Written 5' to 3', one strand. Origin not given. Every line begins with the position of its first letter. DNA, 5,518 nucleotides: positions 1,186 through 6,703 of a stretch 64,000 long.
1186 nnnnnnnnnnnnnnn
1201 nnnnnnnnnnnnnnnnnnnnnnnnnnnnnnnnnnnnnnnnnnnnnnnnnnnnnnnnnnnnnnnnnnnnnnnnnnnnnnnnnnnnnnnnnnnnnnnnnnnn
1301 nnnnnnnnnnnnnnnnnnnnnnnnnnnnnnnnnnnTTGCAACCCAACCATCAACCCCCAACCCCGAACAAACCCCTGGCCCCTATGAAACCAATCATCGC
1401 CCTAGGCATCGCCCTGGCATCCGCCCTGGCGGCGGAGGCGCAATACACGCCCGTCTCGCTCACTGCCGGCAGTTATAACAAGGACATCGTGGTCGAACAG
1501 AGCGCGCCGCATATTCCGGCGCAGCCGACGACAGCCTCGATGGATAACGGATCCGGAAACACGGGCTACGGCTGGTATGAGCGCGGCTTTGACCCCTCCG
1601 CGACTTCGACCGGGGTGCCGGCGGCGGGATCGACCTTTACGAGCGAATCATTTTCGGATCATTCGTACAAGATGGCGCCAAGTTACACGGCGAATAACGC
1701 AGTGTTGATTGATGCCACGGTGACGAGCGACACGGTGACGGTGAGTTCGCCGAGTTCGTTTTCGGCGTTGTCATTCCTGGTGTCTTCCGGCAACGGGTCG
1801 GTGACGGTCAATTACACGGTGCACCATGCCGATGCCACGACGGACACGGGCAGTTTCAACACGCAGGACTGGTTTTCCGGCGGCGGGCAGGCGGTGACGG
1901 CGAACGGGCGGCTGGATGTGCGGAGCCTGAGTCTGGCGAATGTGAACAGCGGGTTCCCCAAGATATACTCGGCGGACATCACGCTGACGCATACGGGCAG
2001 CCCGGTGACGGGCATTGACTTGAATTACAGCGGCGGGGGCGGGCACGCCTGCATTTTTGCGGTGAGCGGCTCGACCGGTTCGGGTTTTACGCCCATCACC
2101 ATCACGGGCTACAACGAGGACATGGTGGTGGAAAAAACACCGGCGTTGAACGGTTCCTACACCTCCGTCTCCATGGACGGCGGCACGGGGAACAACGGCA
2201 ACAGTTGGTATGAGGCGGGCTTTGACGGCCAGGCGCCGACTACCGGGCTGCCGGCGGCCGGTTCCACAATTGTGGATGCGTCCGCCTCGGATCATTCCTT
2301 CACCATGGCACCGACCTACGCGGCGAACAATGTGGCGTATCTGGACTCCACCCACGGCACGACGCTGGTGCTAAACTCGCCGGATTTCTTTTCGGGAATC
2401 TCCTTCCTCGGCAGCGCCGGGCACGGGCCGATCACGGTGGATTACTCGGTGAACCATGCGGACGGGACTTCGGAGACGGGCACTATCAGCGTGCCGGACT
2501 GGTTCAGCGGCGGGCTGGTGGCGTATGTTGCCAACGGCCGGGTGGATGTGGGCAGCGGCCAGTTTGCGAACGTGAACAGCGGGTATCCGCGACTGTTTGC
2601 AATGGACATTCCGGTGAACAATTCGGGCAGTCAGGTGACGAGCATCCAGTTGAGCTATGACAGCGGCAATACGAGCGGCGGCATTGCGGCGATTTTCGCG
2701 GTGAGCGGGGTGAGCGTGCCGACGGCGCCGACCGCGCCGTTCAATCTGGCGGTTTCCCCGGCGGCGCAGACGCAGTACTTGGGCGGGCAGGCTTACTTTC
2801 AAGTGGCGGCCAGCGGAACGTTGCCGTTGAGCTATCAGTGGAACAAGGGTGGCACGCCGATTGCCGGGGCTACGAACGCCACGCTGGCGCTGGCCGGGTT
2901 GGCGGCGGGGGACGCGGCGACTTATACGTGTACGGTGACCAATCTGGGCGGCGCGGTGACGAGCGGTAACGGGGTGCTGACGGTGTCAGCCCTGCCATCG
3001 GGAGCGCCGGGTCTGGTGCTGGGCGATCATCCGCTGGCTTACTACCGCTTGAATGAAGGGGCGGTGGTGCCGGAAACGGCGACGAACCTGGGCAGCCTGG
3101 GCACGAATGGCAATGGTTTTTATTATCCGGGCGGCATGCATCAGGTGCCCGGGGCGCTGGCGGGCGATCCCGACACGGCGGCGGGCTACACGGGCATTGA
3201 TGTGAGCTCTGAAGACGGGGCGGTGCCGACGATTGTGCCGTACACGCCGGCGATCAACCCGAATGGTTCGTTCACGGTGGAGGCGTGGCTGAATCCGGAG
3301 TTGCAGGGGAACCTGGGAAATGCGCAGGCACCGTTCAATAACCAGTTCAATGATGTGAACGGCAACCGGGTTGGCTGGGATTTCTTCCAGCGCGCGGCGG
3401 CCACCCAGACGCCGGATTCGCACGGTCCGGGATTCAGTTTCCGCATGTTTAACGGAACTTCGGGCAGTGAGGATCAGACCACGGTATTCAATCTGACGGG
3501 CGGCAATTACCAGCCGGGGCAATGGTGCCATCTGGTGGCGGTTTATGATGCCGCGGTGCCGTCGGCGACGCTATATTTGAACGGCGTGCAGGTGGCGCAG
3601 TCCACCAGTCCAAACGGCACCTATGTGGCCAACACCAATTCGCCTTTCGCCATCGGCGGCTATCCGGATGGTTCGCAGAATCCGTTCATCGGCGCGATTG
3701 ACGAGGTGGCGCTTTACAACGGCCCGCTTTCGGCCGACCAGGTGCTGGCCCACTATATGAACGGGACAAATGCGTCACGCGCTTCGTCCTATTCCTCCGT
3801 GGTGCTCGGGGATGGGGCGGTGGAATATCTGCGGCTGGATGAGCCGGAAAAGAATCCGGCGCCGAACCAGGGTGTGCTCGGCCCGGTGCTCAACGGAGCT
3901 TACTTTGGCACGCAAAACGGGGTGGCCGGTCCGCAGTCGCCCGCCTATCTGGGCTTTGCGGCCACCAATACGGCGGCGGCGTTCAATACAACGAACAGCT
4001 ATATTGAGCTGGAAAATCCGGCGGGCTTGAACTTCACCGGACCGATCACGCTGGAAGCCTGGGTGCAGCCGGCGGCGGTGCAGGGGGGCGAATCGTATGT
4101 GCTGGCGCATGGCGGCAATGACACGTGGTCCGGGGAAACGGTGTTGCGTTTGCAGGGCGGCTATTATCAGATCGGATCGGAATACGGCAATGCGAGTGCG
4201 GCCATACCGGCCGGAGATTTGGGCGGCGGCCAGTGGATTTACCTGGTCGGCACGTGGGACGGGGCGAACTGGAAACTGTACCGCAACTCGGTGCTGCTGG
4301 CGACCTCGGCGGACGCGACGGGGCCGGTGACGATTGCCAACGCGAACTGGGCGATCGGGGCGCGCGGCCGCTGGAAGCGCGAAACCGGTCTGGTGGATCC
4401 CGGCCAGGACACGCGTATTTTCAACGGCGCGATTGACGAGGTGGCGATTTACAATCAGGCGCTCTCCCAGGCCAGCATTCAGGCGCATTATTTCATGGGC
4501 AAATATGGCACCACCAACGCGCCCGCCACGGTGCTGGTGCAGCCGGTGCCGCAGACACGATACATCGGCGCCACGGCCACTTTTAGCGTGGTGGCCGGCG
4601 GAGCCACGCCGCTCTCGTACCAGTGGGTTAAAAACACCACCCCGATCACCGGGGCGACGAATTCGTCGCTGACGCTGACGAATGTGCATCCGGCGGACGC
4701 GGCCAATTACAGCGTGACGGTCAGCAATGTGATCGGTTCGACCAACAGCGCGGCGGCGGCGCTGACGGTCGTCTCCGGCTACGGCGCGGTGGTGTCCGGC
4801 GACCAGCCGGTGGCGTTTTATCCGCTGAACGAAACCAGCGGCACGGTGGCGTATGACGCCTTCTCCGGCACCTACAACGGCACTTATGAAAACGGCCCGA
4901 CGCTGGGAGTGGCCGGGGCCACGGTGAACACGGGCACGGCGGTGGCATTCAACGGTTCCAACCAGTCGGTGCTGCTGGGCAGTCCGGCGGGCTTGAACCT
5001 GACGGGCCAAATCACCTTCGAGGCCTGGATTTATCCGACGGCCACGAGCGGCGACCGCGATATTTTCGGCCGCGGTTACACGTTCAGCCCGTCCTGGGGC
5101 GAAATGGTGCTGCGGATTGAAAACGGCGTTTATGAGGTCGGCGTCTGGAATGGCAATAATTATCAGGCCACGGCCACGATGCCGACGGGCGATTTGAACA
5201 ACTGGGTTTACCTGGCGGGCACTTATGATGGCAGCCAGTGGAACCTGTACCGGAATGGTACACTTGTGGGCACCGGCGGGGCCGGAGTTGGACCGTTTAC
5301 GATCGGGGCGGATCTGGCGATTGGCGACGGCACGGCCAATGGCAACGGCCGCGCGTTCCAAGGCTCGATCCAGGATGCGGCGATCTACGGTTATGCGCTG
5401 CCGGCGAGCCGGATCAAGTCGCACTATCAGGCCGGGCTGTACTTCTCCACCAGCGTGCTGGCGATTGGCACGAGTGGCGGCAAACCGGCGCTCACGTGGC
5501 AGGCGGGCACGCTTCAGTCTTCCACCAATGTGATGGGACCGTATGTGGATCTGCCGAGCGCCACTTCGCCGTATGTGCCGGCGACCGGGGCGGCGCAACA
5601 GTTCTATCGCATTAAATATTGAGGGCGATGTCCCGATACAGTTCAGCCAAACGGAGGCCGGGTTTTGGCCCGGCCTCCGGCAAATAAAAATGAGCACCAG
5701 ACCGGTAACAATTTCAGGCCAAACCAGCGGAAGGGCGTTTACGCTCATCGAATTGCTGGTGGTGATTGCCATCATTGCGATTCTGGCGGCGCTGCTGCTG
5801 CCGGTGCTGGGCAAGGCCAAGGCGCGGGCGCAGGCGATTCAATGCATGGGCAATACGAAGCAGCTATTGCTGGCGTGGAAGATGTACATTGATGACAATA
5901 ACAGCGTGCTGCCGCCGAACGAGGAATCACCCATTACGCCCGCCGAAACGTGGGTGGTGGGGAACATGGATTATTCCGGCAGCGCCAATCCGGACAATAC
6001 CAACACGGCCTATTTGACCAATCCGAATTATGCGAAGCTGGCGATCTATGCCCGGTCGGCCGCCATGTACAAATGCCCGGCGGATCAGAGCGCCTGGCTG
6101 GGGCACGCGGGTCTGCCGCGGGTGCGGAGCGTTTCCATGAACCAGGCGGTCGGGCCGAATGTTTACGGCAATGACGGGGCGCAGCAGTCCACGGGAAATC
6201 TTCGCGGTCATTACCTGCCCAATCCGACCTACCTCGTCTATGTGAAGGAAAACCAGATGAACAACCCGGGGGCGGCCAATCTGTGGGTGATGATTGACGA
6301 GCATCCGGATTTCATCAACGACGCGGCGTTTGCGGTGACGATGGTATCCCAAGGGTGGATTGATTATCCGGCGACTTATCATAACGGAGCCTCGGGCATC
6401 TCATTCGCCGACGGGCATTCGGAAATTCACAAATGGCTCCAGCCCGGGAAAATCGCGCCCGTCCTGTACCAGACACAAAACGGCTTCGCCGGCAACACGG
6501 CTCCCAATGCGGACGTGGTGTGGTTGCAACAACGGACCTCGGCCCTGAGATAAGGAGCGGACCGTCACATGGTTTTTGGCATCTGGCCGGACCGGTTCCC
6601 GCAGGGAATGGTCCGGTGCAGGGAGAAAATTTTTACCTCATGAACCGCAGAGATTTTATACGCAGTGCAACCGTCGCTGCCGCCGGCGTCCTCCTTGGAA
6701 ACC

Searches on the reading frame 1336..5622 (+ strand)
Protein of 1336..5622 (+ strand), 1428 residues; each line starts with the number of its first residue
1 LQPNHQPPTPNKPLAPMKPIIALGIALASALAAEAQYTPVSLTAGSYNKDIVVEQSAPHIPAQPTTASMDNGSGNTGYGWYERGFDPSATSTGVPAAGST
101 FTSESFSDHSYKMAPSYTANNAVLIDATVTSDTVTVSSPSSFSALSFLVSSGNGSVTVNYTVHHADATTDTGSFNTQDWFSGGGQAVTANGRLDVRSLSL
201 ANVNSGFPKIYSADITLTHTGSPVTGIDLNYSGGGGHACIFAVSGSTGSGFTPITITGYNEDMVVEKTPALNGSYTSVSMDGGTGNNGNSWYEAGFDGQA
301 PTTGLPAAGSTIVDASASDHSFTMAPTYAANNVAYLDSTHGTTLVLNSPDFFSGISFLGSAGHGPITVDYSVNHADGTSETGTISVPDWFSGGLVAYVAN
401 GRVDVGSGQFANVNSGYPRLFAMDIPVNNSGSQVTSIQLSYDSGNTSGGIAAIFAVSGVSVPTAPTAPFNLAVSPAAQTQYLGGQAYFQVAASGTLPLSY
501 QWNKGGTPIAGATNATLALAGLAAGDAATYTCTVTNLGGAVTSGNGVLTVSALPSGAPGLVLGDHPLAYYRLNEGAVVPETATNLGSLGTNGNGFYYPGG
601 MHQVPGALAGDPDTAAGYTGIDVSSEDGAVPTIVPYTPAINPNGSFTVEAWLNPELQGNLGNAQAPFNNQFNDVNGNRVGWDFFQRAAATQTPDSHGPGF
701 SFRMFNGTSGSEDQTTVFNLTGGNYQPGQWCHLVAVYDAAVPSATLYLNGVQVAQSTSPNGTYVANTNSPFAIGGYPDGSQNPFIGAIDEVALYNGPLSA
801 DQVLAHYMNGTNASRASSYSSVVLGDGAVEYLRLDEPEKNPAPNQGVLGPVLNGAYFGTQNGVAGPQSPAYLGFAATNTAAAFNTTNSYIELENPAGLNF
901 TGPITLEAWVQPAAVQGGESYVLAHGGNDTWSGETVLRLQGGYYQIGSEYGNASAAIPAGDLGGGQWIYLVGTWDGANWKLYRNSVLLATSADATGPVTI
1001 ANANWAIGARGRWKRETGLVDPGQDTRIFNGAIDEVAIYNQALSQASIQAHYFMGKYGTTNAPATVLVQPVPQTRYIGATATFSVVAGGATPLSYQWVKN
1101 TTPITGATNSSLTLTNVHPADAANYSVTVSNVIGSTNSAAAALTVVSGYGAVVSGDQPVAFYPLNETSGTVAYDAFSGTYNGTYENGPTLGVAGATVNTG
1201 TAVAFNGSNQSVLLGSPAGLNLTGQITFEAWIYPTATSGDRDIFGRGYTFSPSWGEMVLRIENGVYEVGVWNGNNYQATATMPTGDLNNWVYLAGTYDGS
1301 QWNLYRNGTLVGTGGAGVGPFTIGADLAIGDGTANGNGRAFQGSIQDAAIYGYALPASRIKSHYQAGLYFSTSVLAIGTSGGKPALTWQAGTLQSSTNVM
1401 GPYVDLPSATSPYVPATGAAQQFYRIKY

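Call 16: search_protein_families(library=pfam, proteins=[window:1336-5622:+], max_evalue=0.001)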
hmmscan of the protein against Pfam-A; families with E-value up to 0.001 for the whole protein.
window:1336-5622:+ (1428 aa): 5 families
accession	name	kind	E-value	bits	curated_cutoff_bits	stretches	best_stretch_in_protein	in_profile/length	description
PF13385.13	Laminin_G_3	-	5.8e-65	218.5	27.6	3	1206-1360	1-150/151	Concanavalin A-like lectin/glucanases superfamily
PF13927.12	Ig_3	-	1.7e-15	57.7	30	2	1066-1131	4-78/78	Immunoglobulin domain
PF07679.22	I-set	-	6.3e-13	49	23.7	2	1068-1145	5-90/90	Immunoglobulin I-set domain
PF13895.12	Ig_2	-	1.8e-09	38.1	27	1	492-538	23-67/79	Immunoglobulin domain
PF07686.23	V-set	-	0.00034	21.2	26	0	512-550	70-108/109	Immunoglobulin V-set domain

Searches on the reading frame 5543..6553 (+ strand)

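Call 16: search_protein_families(library=pfam, proteins=[window:5543-6553:+], max_evalue=0.001)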
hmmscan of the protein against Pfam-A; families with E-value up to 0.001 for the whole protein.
window:5543-6553:+ (336 aa): 1 family
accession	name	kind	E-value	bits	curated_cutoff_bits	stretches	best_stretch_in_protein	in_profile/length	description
PF07963.17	N_methyl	-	3.2e-06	26.9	21.2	1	64-86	5-27/27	Prokaryotic N-terminal methylation motif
